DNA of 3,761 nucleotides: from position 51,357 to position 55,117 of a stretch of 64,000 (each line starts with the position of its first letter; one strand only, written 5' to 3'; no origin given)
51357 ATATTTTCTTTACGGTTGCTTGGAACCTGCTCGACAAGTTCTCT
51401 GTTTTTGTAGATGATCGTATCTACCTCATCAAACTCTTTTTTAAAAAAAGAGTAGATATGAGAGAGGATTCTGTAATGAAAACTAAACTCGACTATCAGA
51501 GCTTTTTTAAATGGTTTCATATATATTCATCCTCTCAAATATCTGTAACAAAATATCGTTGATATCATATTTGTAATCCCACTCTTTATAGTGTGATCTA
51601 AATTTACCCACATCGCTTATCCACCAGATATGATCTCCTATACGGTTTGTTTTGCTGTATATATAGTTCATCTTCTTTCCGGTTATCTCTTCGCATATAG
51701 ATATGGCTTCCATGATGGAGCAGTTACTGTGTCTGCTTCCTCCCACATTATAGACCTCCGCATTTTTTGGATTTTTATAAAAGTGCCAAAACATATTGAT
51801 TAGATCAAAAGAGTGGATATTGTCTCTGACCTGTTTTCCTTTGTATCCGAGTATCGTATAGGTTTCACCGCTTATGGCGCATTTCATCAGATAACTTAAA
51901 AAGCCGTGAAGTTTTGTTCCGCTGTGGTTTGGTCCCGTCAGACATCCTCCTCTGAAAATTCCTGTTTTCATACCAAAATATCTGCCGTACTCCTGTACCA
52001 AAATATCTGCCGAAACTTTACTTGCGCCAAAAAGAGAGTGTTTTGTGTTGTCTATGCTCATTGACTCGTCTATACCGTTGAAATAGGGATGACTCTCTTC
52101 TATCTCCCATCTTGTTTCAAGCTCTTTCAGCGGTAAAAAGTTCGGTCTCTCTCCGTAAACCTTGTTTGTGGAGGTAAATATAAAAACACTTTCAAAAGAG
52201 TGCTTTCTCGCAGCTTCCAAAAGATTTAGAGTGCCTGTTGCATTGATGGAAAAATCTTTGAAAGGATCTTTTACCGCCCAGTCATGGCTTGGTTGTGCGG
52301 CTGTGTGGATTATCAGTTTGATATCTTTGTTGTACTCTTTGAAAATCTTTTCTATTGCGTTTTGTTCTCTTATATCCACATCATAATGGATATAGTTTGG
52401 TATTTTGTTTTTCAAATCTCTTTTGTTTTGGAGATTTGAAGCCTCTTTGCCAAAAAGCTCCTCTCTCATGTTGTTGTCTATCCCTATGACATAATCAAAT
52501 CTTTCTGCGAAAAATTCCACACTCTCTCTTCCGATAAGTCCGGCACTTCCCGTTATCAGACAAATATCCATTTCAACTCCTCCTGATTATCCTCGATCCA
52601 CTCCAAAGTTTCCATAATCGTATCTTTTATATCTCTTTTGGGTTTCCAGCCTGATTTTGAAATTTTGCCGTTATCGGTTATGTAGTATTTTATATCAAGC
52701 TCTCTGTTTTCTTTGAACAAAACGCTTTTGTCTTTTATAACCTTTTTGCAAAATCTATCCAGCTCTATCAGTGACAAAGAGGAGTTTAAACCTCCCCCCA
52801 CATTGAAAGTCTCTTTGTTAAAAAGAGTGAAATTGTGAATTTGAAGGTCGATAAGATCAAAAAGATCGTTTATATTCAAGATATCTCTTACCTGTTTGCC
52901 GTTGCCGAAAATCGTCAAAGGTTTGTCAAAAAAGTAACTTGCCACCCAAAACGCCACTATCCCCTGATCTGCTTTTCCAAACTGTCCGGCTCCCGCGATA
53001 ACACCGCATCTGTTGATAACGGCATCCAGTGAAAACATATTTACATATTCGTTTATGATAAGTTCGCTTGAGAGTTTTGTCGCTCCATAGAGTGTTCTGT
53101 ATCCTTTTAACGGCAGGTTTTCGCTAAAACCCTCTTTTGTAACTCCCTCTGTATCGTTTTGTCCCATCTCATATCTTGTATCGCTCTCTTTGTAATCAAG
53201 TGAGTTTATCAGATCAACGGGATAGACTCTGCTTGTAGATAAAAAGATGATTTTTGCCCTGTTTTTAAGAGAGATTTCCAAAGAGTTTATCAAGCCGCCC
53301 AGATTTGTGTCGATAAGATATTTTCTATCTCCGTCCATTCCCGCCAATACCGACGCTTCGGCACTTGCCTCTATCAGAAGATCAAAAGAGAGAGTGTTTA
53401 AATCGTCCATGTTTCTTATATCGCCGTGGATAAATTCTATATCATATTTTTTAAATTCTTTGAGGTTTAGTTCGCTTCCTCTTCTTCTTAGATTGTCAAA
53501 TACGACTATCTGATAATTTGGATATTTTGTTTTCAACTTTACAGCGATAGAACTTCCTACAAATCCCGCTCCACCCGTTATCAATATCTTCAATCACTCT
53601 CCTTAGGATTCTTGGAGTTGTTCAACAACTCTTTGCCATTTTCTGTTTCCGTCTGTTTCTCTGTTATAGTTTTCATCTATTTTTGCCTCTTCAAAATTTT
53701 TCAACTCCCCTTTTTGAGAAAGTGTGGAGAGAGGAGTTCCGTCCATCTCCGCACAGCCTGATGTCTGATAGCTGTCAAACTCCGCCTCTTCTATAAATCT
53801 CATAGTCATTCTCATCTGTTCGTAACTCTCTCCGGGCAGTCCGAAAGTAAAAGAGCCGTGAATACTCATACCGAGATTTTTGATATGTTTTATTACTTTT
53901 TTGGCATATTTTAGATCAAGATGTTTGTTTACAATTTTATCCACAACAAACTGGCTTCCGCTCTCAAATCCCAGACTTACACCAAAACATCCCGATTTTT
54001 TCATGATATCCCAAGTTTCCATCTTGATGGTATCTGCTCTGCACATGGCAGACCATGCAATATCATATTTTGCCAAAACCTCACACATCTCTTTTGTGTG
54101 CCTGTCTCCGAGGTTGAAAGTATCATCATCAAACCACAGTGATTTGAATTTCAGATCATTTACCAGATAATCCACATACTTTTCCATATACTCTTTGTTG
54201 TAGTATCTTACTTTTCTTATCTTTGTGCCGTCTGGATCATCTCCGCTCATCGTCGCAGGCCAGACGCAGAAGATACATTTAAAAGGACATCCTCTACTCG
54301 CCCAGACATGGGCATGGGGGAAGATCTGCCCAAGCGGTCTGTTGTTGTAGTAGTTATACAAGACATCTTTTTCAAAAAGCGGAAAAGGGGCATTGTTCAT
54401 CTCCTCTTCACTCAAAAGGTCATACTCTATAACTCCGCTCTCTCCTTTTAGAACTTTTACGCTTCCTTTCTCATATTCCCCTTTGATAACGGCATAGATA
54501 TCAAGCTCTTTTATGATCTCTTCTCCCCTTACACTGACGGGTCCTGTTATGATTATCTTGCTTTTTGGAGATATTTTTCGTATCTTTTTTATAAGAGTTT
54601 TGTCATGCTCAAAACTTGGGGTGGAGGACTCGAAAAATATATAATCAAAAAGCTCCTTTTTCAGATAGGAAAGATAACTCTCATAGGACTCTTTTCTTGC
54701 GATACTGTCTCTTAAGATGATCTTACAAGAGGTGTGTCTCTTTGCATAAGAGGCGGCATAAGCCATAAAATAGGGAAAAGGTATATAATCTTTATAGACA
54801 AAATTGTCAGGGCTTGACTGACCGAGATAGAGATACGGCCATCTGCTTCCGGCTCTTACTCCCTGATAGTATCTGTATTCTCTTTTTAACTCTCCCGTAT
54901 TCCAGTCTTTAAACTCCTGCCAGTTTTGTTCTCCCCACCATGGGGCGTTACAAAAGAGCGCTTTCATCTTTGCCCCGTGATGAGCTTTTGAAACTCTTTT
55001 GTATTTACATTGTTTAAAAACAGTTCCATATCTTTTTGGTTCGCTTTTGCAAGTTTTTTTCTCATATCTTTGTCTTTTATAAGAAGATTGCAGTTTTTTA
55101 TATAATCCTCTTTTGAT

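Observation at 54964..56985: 673-aa protein: helical-repeat N-domain plus GT41-like catalytic half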

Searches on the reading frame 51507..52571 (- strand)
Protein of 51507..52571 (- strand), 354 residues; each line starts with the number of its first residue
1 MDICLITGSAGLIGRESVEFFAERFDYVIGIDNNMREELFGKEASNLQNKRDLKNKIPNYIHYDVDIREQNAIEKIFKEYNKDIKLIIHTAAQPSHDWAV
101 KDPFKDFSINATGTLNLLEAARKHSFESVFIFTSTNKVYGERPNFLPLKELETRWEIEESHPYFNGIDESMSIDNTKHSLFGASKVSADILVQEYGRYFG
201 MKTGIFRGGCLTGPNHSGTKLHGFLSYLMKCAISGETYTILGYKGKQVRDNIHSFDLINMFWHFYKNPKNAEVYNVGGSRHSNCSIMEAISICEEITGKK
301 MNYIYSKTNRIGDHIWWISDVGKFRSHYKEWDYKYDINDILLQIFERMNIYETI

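Call 7: search_protein_families(library=pfam, proteins=[window:51507-52571:-], max_evalue=0.001)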
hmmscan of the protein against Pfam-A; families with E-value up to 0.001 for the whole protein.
window:51507-52571:- (354 aa): 7 families
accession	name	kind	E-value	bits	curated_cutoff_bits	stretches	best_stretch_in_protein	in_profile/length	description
PF01370.27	Epimerase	-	4.8e-37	128.1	20.9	1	5-277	2-240/240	NAD dependent epimerase/dehydratase family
PF16363.11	GDP_Man_Dehyd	-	6.1e-26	92.1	27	1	5-289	1-261/332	GDP-mannose 4,6 dehydratase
PF07993.18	NAD_binding_4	-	5.7e-10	39.2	20.1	1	55-235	58-233/258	Male sterility protein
PF02719.21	Polysacc_synt_2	-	4.3e-09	36.4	20.2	1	5-138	2-131/293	Polysaccharide biosynthesis protein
PF04321.23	RmlD_sub_bind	-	4.6e-09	36.2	27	1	5-139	4-105/287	RmlD substrate binding domain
PF01073.25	3Beta_HSD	-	7.7e-08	32.1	22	1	5-145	1-126/280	3-beta hydroxysteroid dehydrogenase/isomerase family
PF08659.16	KR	-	0.00032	21.1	22.6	1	5-141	4-143/180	KR domain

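Call 16: search_protein_families(library=ncbifam, proteins=[window:51507-52571:-], max_evalue=0.001)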
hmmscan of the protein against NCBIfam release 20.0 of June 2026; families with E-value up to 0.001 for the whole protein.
window:51507-52571:- (354 aa): 16 families
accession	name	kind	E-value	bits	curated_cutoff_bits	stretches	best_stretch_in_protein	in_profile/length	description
TIGR01181.1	dTDP_gluc_dehyt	equivalog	4.8e-30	104.8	365.1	1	4-339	2-302/321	dTDP-glucose 4,6-dehydratase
TIGR01179.1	galE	equivalog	4.2e-26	91.6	262.3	1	5-342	3-319/332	UDP-glucose 4-epimerase GalE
NF007490.0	PRK10084.1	subfamily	3.6e-22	78.9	649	1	5-304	4-288/361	dTDP-glucose 4,6-dehydratase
NF007582.0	PRK10217.1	equivalog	1.7e-18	66.9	698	1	3-302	3-279/355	dTDP-glucose 4,6-dehydratase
NF007956.0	PRK10675.1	subfamily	9.2e-18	64.5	394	1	4-145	3-134/338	UDP-glucose 4-epimerase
TIGR04180.1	EDH_00030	hypoth_equivalog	5.3e-15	55.3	475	1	5-309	2-267/297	NAD-dependent 4,6-dehydratase LegB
TIGR02622.1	CDP_4_6_dhtase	equivalog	9.9e-15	54.5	278.45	1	5-150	8-144/352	CDP-glucose 4,6-dehydratase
TIGR02197.1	heptose_epim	equivalog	1.4e-12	47.4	274.6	1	5-143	2-122/316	ADP-glyceromanno-heptose 6-epimerase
NF011728.1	PRK15181.1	equivalog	3.3e-10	39.5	760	1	5-149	19-155/348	Vi polysaccharide biosynthesis UDP-N-acetylglucosaminuronic acid C-4 epimerase TviC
TIGR01214.1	rmlD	equivalog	5.2e-09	35.6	224.05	1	5-139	3-104/285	dTDP-4-dehydrorhamnose reductase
NF043036.1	ErythonDh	equivalog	6.7e-09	35.4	325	1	5-141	4-131/321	D-erythronate dehydrogenase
TIGR03589.1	PseB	equivalog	2.2e-05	23.6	407.75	1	4-137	7-127/324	UDP-N-acetylglucosamine 4,6-dehydratase (inverting)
TIGR03466.1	HpnA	hypoth_equivalog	0.00055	18.9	367.65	0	4-142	3-120/327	hopanoid-associated sugar epimerase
NF006619.0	PRK09186.1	equivalog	0.00066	19.3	255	1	3-108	6-106/256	oxidoreductase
NF006074.0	PRK08220.1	equivalog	0.00073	19.2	312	0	4-123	11-119/251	2,3-dihydro-2,3-dihydroxybenzoate dehydrogenase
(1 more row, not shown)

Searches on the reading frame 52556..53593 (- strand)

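Call 7: search_protein_families(library=pfam, proteins=[window:52556-53593:-], max_evalue=0.001)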
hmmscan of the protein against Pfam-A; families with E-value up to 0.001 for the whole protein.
window:52556-53593:- (345 aa): 6 families
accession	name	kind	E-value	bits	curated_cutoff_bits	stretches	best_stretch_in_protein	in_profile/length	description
PF01370.27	Epimerase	-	2.2e-30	106.3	20.9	1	3-266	1-240/240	NAD dependent epimerase/dehydratase family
PF16363.11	GDP_Man_Dehyd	-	4.1e-22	79.5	27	2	153-328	138-331/332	GDP-mannose 4,6 dehydratase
PF07993.18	NAD_binding_4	-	1.1e-08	35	20.1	1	5-211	1-219/258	Male sterility protein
PF01073.25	3Beta_HSD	-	1.2e-06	28.2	22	1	4-123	1-119/280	3-beta hydroxysteroid dehydrogenase/isomerase family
PF02719.21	Polysacc_synt_2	-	8.6e-05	22.3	20.2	1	3-125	1-134/293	Polysaccharide biosynthesis protein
PF00056.29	Ldh_1_N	-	0.00081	19.9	27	0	1-136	1-131/141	lactate/malate dehydrogenase, NAD binding domain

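Call 16: search_protein_families(library=ncbifam, proteins=[window:52556-53593:-], max_evalue=0.001)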
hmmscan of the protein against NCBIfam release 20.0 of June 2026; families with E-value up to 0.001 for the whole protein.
window:52556-53593:- (345 aa): 18 families
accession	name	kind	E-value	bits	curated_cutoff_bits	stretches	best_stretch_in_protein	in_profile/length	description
TIGR01181.1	dTDP_gluc_dehyt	equivalog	2e-34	119.1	365.1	1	2-339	1-317/321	dTDP-glucose 4,6-dehydratase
TIGR01179.1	galE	equivalog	5e-25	88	262.3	2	2-126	1-127/332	UDP-glucose 4-epimerase GalE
NF007490.0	PRK10084.1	subfamily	1e-17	64.2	649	1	1-339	1-340/361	dTDP-glucose 4,6-dehydratase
NF007582.0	PRK10217.1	equivalog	2.1e-16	60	698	1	2-337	3-335/355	dTDP-glucose 4,6-dehydratase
TIGR02197.1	heptose_epim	equivalog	5.8e-16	58.6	274.6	1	3-125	1-119/316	ADP-glyceromanno-heptose 6-epimerase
NF007956.0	PRK10675.1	subfamily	5.8e-13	48.7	394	2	1-124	1-128/338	UDP-glucose 4-epimerase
NF011728.1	PRK15181.1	equivalog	6.6e-10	38.5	760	1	168-338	164-342/348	Vi polysaccharide biosynthesis UDP-N-acetylglucosaminuronic acid C-4 epimerase TviC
NF041015.1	UDPsulfquin_syn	equivalog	1.4e-09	37.4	575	1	216-340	242-370/384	UDP-sulfoquinovose synthase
TIGR03589.1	PseB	equivalog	1.3e-08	34.2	407.75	1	2-129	6-135/324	UDP-N-acetylglucosamine 4,6-dehydratase (inverting)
TIGR04180.1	EDH_00030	hypoth_equivalog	3.4e-08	32.9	475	1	3-125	1-126/297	NAD-dependent 4,6-dehydratase LegB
NF047922.1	GDPFucSynFcl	equivalog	2.3e-07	30.6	500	1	223-339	194-307/308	GDP-L-fucose synthase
TIGR01746.1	Thioester-redct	subfamily_domain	3.5e-07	29.8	213.35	1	2-206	1-202/371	thioester reductase domain-containing protein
TIGR02622.1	CDP_4_6_dhtase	equivalog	1.4e-05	24.4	278.45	0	2-335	6-332/352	CDP-glucose 4,6-dehydratase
TIGR03466.1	HpnA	hypoth_equivalog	1.7e-05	23.9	367.65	1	1-120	1-113/327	hopanoid-associated sugar epimerase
NF043036.1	ErythonDh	equivalog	9.6e-05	21.7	325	0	1-124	1-129/321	D-erythronate dehydrogenase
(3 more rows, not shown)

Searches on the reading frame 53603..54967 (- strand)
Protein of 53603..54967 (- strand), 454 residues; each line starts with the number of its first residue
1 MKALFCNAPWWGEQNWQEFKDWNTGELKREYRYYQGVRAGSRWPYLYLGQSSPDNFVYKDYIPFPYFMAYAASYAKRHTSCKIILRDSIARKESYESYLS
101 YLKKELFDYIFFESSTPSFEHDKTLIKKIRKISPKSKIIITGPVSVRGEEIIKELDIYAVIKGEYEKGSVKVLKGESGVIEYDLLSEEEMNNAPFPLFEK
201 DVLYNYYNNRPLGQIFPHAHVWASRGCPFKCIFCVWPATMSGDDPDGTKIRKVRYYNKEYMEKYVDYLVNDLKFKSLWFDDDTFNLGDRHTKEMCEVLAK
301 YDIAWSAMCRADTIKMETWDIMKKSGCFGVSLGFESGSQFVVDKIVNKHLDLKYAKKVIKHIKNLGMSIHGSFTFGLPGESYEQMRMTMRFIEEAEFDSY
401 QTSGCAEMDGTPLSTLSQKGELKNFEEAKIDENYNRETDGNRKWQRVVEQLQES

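Call 7: search_protein_families(library=pfam, proteins=[window:53603-54967:-], max_evalue=0.001)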
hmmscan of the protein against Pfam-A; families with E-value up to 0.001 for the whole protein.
window:53603-54967:- (454 aa): 2 families
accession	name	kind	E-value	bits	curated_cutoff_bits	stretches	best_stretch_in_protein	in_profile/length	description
PF04055.27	Radical_SAM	-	1.1e-17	65.2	29.5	1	224-392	4-166/166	Radical SAM superfamily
PF02310.24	B12-binding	-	1.8e-05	25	32.1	1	70-167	19-115/121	B12 binding domain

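Call 16: search_protein_families(library=ncbifam, proteins=[window:53603-54967:-], max_evalue=0.001)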
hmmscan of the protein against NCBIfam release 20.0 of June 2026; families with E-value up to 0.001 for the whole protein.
window:53603-54967:- (454 aa): 23 families
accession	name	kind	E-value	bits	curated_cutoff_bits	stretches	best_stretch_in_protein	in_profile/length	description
TIGR03471.1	HpnJ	equivalog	1e-45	156.5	577.6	1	87-432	51-403/472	hopanoid biosynthesis associated radical SAM protein HpnJ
TIGR04479.1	bcpD_PhpK_rSAM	subfamily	3.3e-34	118.1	600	1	196-416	222-430/504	PhpK family radical SAM P-methyltransferase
TIGR04072.2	rSAM_ladder_B12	equivalog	1.6e-22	79.8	360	1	119-424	83-379/443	lipid biosynthesis B12-binding/radical SAM protein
NF050148.1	rSAM_ApyD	equivalog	3.5e-21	75.2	750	1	219-393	200-364/645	RiPP biosynthesis radical SAM protein ApyD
TIGR04014.1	B12_SAM_MJ_0865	equivalog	1.5e-18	66.9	360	1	123-417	58-358/434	methyl-coenzyme M reductase glutamine C-methyltransferase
NF038361.1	rSAM_Sden_1168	equivalog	1.9e-18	66.3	575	1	188-411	248-467/560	Sden_1168 family B12-binding radical SAM P-methyltransferase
NF033070.1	rSAM_AprD4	equivalog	2.3e-17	63.1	500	1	221-396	199-367/456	AprD4 family radical SAM diol-dehydratase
TIGR04385.1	B12_rSAM_cofa1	equivalog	2.5e-13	50.1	450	1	219-394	196-363/438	B12 lower ligand biosynthesis radical SAM protein BzaD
NF045585.1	rSAM_slr0320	equivalog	1.9e-12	46.5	775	1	127-395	130-409/511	photosystem II high light acclimation radical SAM protein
TIGR04013.1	B12_SAM_MJ_1487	hypoth_equivalog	3.1e-12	46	251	2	95-261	31-193/382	TIGR04013 family B12-binding domain/radical SAM domain-containing protein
TIGR02026.1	BchE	equivalog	3.2e-09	36.2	481.35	1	222-398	198-368/497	magnesium-protoporphyrin IX monomethyl ester anaerobic oxidative cyclase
TIGR01579.1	MiaB-like-C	equivalog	3.6e-09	36.4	357.05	1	121-399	51-322/416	tRNA (N(6)-L-threonylcarbamoyladenosine(37)-C(2))-methylthiotransferase MtaB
TIGR04295.1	B12_rSAM_oligo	hypoth_equivalog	5.2e-08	32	400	1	217-339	199-306/422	TIGR04295 family B12-binding domain-containing radical SAM protein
NF006064.0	PRK08207.2-2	equivalog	6.3e-08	32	504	1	227-399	154-332/465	coproporphyrinogen III oxidase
TIGR00089.1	TIGR00089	subfamily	9e-08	31.3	251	1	330-416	252-339/429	MiaB/RimO family radical SAM methylthiotransferase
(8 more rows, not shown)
